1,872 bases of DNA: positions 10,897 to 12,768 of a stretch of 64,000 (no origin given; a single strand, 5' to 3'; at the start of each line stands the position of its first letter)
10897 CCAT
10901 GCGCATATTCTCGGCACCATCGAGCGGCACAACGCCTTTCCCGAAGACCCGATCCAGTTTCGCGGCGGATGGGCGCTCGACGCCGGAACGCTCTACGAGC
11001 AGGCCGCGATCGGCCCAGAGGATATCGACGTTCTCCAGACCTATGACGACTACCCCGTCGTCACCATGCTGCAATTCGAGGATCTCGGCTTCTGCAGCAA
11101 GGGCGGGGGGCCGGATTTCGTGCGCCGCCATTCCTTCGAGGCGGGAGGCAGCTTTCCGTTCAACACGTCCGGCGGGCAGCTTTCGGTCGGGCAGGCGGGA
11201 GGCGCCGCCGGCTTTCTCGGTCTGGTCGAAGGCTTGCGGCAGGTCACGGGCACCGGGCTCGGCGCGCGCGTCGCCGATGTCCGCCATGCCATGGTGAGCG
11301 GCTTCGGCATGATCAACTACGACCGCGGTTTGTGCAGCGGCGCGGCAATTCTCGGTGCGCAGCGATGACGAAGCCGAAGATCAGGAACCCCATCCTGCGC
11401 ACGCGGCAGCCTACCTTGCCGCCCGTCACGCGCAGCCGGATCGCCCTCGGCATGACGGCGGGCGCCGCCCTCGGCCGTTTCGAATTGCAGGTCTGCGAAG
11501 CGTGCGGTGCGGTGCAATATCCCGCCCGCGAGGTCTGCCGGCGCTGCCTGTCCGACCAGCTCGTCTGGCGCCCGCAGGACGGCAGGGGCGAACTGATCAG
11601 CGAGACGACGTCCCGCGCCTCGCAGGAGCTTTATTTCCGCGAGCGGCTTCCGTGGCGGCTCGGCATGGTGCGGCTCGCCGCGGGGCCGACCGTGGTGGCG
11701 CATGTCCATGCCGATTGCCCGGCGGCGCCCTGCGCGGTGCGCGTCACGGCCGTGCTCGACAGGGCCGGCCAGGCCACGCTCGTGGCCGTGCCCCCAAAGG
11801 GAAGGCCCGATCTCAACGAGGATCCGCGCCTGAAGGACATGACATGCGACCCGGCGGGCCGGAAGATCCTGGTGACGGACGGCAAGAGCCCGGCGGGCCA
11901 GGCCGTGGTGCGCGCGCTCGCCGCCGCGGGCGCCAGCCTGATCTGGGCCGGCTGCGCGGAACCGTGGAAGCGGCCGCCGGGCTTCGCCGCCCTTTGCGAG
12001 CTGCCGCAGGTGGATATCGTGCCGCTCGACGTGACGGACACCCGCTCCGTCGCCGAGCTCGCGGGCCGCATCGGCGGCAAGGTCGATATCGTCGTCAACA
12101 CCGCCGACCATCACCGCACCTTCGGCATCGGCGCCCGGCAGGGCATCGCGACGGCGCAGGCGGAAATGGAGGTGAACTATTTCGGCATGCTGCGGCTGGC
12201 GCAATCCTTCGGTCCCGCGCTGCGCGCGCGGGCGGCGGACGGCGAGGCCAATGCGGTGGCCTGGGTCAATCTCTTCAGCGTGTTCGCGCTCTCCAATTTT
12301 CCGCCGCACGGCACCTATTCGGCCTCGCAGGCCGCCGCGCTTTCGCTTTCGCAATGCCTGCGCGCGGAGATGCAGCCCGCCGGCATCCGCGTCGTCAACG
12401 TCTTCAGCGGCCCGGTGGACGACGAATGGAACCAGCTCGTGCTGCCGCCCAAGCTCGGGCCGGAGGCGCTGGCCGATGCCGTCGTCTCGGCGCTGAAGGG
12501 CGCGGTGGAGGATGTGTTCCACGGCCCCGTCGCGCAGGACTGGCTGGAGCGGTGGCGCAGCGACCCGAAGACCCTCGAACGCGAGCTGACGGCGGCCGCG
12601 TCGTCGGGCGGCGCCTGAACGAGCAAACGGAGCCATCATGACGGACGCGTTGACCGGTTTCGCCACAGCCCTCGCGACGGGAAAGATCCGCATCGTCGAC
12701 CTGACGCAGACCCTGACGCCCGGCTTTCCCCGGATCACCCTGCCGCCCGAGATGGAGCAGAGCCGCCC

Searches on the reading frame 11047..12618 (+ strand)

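Call 20: search_protein_families(library=pfam, proteins=[window:11047-12618:+], max_evalue=0.00001)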
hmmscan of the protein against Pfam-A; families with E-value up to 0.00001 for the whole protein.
window:11047-12618:+ (523 aa): 4 families
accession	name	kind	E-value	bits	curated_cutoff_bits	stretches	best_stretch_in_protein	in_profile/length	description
PF00106.31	adh_short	-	7.9e-18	65.1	26.6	1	273-460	2-185/195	short chain dehydrogenase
PF13561.12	adh_short_C2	-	5.3e-15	56.1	27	1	284-459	9-178/236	Enoyl-(Acyl carrier protein) reductase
PF12172.15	zf-ChsH2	-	1e-10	41.7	23.2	1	138-172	2-36/37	ChsH2, rubredoxin-like zinc ribbon domain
PF01796.24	OB_ChsH2_C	-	5e-10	39.6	27.1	1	174-231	1-54/65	ChsH2, C-terminal OB-fold domain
